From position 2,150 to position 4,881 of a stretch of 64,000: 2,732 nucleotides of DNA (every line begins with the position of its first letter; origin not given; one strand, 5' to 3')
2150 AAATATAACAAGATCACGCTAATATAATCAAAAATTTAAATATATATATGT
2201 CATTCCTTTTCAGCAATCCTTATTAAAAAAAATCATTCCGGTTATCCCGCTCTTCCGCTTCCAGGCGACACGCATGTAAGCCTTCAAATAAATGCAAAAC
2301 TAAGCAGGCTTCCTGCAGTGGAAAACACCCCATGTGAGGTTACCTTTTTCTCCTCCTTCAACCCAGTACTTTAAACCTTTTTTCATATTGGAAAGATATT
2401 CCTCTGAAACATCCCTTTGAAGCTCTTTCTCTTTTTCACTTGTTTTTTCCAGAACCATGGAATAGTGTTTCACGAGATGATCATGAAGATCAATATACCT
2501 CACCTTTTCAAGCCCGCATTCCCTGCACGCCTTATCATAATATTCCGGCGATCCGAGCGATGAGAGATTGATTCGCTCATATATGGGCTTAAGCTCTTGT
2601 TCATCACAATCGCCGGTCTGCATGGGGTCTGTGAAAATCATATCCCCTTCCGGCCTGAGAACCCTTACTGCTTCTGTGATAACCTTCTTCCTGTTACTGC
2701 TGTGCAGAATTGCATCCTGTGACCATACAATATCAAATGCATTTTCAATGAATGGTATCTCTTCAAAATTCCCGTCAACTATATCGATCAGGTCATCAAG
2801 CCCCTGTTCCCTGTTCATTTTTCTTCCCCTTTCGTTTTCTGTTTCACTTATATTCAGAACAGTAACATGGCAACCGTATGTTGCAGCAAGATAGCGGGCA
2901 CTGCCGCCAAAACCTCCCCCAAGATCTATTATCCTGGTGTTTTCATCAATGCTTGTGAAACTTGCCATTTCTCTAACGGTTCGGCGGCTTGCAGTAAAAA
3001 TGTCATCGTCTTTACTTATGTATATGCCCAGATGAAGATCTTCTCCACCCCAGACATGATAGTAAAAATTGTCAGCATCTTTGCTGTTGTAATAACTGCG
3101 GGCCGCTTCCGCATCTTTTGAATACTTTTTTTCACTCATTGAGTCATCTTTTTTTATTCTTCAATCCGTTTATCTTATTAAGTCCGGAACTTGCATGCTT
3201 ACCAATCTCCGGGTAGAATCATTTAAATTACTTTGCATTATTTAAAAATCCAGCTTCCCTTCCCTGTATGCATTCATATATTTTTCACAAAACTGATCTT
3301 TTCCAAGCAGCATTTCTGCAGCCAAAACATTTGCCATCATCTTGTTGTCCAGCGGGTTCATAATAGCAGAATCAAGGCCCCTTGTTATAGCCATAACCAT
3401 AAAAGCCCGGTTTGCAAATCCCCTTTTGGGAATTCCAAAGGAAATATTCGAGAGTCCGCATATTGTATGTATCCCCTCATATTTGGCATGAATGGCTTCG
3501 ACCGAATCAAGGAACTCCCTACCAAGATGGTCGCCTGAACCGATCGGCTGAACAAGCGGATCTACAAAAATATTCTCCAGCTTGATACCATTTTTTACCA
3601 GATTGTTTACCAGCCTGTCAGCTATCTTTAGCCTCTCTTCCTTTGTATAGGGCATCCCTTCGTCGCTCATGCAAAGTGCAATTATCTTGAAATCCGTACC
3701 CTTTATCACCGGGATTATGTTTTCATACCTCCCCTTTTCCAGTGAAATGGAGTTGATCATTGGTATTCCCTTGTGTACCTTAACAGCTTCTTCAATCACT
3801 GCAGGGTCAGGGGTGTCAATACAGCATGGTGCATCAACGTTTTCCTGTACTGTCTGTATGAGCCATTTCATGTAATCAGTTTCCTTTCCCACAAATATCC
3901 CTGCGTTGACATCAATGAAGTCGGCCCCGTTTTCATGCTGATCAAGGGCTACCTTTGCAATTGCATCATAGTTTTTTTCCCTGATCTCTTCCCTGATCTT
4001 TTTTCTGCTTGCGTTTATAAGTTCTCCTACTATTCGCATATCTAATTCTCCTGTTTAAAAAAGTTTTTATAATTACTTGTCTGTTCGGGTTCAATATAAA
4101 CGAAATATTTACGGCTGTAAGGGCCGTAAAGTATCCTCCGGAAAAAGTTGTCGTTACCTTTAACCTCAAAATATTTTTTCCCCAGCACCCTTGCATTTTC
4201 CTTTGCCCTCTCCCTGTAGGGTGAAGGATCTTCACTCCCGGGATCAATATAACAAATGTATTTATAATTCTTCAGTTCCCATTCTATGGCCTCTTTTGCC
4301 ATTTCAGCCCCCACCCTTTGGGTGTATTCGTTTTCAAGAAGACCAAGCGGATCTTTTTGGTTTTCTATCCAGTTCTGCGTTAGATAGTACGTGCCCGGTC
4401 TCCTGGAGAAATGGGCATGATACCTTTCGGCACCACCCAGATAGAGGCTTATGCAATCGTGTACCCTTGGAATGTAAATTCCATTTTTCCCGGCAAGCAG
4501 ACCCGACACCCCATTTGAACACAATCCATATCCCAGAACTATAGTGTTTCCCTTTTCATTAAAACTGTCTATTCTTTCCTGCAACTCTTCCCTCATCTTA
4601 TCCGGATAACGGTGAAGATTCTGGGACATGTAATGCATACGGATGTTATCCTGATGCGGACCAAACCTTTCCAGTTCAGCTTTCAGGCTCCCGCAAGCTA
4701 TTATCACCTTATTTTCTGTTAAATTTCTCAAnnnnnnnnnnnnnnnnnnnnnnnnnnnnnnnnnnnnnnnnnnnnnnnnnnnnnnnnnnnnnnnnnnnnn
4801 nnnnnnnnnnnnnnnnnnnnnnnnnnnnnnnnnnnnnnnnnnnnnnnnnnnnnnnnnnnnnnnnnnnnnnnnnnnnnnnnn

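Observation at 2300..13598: Corrinoid methyl-transfer cluster that merges a disassembled methionine synthase with two non-Pyl MttB-family methyltransferases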

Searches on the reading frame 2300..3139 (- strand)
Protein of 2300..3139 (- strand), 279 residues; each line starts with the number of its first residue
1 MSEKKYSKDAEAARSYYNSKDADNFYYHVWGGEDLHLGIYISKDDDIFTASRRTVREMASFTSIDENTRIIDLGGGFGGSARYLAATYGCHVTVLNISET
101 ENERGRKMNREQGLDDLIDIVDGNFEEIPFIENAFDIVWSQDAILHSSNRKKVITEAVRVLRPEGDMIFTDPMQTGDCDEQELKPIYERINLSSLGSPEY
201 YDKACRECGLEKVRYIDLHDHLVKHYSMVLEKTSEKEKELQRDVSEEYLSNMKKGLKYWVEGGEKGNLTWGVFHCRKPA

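Call 3: search_protein_families(library=pfam, proteins=[window:2300-3139:-], max_evalue=0.01)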
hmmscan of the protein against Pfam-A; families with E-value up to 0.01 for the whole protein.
window:2300-3139:- (279 aa): 9 families
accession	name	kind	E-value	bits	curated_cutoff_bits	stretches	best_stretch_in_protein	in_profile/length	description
PF08241.18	Methyltransf_11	-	3.4e-20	72.9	21.2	1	72-169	2-95/95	Methyltransferase domain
PF13649.12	Methyltransf_25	-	1.5e-16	61.3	27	1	70-165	1-97/97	Methyltransferase domain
PF13847.12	Methyltransf_31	-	1.8e-12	47.6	27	1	64-179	1-114/145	Methyltransferase domain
PF01209.24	Ubie_methyltran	-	1.5e-09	38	20.1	1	64-168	45-150/233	ubiE/COQ5 methyltransferase family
PF02353.26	CMAS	-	2.8e-09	37.1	27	1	8-220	5-220/273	Mycolic acid cyclopropane synthetase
PF08242.18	Methyltransf_12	-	9.9e-08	33.1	30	1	71-166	1-97/98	Methyltransferase domain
PF13489.12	Methyltransf_23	-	2.8e-06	27.6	27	1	62-212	18-161/164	Methyltransferase domain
PF00891.24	Methyltransf_2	-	0.0016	18.2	22.3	1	64-180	60-175/210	O-methyltransferase domain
PF20922.3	Anamorsin_N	-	0.0068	16.6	27.1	0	133-184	50-102/163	Anamorsin, N-terminal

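Call 4: search_protein_families(library=ncbifam, proteins=[window:2300-3139:-], max_evalue=0.01)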
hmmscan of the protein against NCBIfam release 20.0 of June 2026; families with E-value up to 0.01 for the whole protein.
window:2300-3139:- (279 aa): 31 families (the best 25 are shown)
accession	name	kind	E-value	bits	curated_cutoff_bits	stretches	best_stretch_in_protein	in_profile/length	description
NF041675.1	sarc_dimgly_tmase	equivalog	2.3e-110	368.9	550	1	8-277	6-277/278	sarcosine/dimethylglycine N-methyltransferase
NF045667.1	MTase_DVU1556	equivalog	5.2e-17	62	155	1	55-241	11-192/213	DVU_1556 family methyltransferase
NF045825.1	FAmtase_mtf2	equivalog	6e-14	51.9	400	1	21-180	13-169/248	fatty-acid O-methyltransferase Mtf2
NF040539.1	AST_met_ArsM_2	exception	4.1e-13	49.8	240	1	42-173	33-167/262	putative arsinothricin biosynthesis methyltransferase ArsM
NF001242.0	PRK00216.1-3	equivalog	2.1e-11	43.7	351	1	65-189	69-192/258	bifunctional demethylmenaquinone methyltransferase/2-methoxy-6-polyprenyl-1,4-benzoquinol methylase UbiE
NF007610.0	PRK10258.1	equivalog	2.4e-11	43.4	342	1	52-175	28-144/251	malonyl-ACP O-methyltransferase BioC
NF008823.0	PRK11873.1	subfamily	2.5e-11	43.6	263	1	61-179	72-191/272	arsenite methyltransferase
NF045823.1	PthPhpthDimycoMt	equivalog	4.9e-11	42.3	300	1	55-179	56-176/256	phthiotriol/phenolphthiotriol dimycocerosates methyltransferase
NF040703.1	cyclopro_CfaB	exception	1e-10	41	650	1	7-146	101-238/393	C17 cyclopropane fatty acid synthase CfaB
TIGR01934.1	MenG_MenH_UbiE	subfamily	1.9e-10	40.5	158.35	1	62-196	35-168/223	ubiquinone/menaquinone biosynthesis methyltransferase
NF041536.1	ArsM_DUF2284_UU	exception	2.3e-10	39.4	575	1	55-180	65-191/459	arsenite methyltransferase/DUF2284 domain selenoprotein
NF052510.1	methyltran_MpqE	exception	5.9e-10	38.9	335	1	56-170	36-152/234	methyl-plastoquinone biosynthesis methyltransferase MpqE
NF041537.1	ArsM_AhpD_UU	exception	9.5e-10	37.8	510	1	59-181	69-192/345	arsenite methyltransferase/AhpD domain selenoprotein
TIGR02072.1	BioC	equivalog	1.4e-09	38.1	184.95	1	65-174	33-137/244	malonyl-ACP O-methyltransferase BioC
NF001240.0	PRK00216.1-1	equivalog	1.4e-09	37.4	378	1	62-169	59-168/251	bifunctional demethylmenaquinone methyltransferase/2-methoxy-6-polyprenyl-1,4-benzoquinol methylase UbiE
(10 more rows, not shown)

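Call 43: search_solved_structures(query=window:2300-3139:-, max_evalue=1e-10, show_alignments=1)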
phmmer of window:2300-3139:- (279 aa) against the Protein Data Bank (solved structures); distinct sequences matched with E-value up to 1e-10: 15.
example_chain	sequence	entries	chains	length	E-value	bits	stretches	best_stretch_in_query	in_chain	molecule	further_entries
2o57_A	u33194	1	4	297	1.6e-68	234.4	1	12-277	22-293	putative sarcosine dimethylglycine methyltransferase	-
8zc8_A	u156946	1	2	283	5.2e-21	78.5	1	32-254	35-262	MitM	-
21zq_A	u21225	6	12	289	5.6e-21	78.4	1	32-254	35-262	MitM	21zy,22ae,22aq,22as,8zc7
4mwz_A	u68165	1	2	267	4.1e-19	72.3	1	41-277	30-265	Phosphoethanolamine N-methyltransferase, putative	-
4iv0_A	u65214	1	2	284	5.2e-19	72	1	40-277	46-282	Phosphoethanolamine N-methyltransferase, putative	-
5wp5_A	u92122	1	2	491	7.2e-19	71.5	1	47-275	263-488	Phosphomethylethanolamine N-methyltransferase 2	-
4iv8_A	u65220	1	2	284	1.4e-17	67.3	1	37-277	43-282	Phosphoethanolamine N-methyltransferase,putative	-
3ujd_A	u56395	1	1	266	1.2e-16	64.2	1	44-277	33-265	Phosphoethanolamine N-methyltransferase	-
3uj6_A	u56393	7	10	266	1.3e-16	64.1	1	43-277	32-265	Phosphoethanolamine N-methyltransferase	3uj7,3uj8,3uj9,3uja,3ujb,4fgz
4r6w_A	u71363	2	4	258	1.4e-15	60.7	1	44-277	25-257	Phosphoethanolamine N-methyltransferase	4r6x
3ujc_A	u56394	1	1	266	1.9e-15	60.3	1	43-277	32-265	Phosphoethanolamine N-methyltransferase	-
3bus_A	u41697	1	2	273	2.7e-15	59.8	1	21-218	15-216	Methyltransferase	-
6uv6_A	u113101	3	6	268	3.5e-14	56.2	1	31-184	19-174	D-glucose O-methyltransferase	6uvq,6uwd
5wp4_A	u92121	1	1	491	2.1e-13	53.6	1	48-277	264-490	Phosphoethanolamine N-methyltransferase 1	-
4pne_A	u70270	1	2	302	4.1e-11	46.1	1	52-171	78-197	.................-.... protein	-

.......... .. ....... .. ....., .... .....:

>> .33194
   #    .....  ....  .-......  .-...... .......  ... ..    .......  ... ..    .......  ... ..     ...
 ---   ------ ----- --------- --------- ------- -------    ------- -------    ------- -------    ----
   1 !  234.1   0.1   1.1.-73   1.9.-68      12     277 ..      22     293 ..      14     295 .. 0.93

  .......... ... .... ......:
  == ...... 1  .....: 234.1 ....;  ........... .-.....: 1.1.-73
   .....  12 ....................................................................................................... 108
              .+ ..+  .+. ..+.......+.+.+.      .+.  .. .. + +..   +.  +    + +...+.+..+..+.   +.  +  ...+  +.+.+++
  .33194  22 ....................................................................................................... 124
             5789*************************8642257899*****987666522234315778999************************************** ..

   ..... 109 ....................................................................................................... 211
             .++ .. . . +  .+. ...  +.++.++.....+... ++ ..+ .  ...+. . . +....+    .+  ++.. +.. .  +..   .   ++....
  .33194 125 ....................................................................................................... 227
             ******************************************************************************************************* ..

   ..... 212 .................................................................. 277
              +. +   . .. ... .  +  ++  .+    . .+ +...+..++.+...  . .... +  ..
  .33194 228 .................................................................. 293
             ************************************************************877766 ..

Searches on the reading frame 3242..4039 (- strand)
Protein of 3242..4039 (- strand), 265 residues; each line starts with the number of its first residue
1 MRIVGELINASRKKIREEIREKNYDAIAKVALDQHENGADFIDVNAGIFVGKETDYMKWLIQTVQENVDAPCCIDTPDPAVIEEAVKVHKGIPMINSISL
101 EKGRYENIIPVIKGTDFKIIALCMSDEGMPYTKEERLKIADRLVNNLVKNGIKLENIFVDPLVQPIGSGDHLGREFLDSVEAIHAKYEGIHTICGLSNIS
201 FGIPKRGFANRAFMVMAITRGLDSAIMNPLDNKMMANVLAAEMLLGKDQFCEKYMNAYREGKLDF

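Call 3: search_protein_families(library=pfam, proteins=[window:3242-4039:-], max_evalue=0.01)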
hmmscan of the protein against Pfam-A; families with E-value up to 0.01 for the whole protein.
window:3242-4039:- (265 aa): 2 families
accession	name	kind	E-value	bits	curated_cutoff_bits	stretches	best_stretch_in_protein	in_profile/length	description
PF00809.28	Pterin_bind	-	9.9e-25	88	25.5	1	6-227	2-243/244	Pterin binding enzyme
PF03599.22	CdhD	-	7.7e-07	28.6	24.8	1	13-169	46-184/387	CO dehydrogenase/acetyl-CoA synthase delta subunit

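Call 4: search_protein_families(library=ncbifam, proteins=[window:3242-4039:-], max_evalue=0.01)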
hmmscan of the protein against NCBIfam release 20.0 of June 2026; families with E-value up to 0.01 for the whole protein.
window:3242-4039:- (265 aa): 7 families
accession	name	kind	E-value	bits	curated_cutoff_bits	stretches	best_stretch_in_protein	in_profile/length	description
NF005719.0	PRK07535.1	domain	4.5e-103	344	259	1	1-263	1-263/268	methyltetrahydrofolate:corrinoid/iron-sulfur protein methyltransferase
NF040758.1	CODH_ACS_meth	exception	7e-43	146.9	370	1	3-256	6-260/261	carbon monoxide dehydrogenase/acetyl-CoA synthase methytransferase subunit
TIGR02082.1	metH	equivalog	4.5e-34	117.3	1010.85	1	3-238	345-595/1182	methionine synthase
NF007024.0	PRK09490.1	equivalog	6.7e-22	77.1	1497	1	4-229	363-603/1234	methionine synthase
TIGR00284.1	TIGR00284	hypoth_equivalog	1.8e-10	40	256.65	1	15-184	154-304/497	dihydropteroate synthase-like protein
TIGR01496.1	DHPS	equivalog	5e-07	29.6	162.6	1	26-161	24-172/258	dihydropteroate synthase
NF003195.0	PRK04165.1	equivalog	0.0068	15.3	306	1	54-127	140-209/450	acetyl-CoA decarbonylase/synthase complex subunit gamma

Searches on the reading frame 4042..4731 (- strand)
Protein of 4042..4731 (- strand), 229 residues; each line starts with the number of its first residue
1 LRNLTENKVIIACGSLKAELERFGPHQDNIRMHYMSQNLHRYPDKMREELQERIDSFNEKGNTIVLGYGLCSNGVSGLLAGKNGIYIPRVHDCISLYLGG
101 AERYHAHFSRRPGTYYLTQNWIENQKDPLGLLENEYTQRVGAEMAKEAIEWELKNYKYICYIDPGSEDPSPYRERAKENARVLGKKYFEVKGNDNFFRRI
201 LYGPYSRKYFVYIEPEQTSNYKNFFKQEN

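Call 3: search_protein_families(library=pfam, proteins=[window:4042-4731:-], max_evalue=0.01)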
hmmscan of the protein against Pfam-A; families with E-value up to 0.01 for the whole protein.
window:4042-4731:- (229 aa): 1 family
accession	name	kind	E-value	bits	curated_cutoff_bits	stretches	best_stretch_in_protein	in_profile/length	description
PF07796.16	DUF1638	-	2.1e-39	135.4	27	1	35-200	2-160/161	Protein of unknown function (DUF1638)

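Call 4: search_protein_families(library=ncbifam, proteins=[window:4042-4731:-], max_evalue=0.01)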
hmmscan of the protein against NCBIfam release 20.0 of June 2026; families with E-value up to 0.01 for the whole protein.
window:4042-4731:- (229 aa): 0 families

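Call 27: search_solved_structures(query=window:4042-4731:-, max_evalue=1)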
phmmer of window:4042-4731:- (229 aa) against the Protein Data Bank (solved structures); distinct sequences matched with E-value up to 1: 1.
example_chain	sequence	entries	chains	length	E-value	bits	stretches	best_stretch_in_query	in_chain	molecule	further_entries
9xvr_B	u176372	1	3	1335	0.031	16.9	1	66-196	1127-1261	RU15-1 spike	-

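Call 85: predict_structure(protein=window:4042-4731:-)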
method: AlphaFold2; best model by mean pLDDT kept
length: 229 residues; sequences in the alignment: 1
mean_pLDDT: 43.1   pTM: 0.32
mean pLDDT of the five models: 43.1, 38.6, 37.2, 34.8, 34.8
residues with pLDDT >= 90: 0; 70-90: 2; 50-70: 52; < 50: 175
segments of 3 or more residues with pLDDT < 50: 1-83, 91-111, 126-156, 193-229
pLDDT, mean of each block of 10 residues (from residue 1): 27 34 33 32 40 43 36 41 51 45 40 53 48 43 41 49 55 59 63 43 36 38 40
secondary structure, 60 per line:
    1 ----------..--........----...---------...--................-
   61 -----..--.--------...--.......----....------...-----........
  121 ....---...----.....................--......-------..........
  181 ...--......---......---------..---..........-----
elements in order: H16-22 H44-59 E79-81 E84-90 E95-98 E105-107 E113-118 H119-124 H135-155 E158-163 H171-183 E186-191 H195-200 H215-224
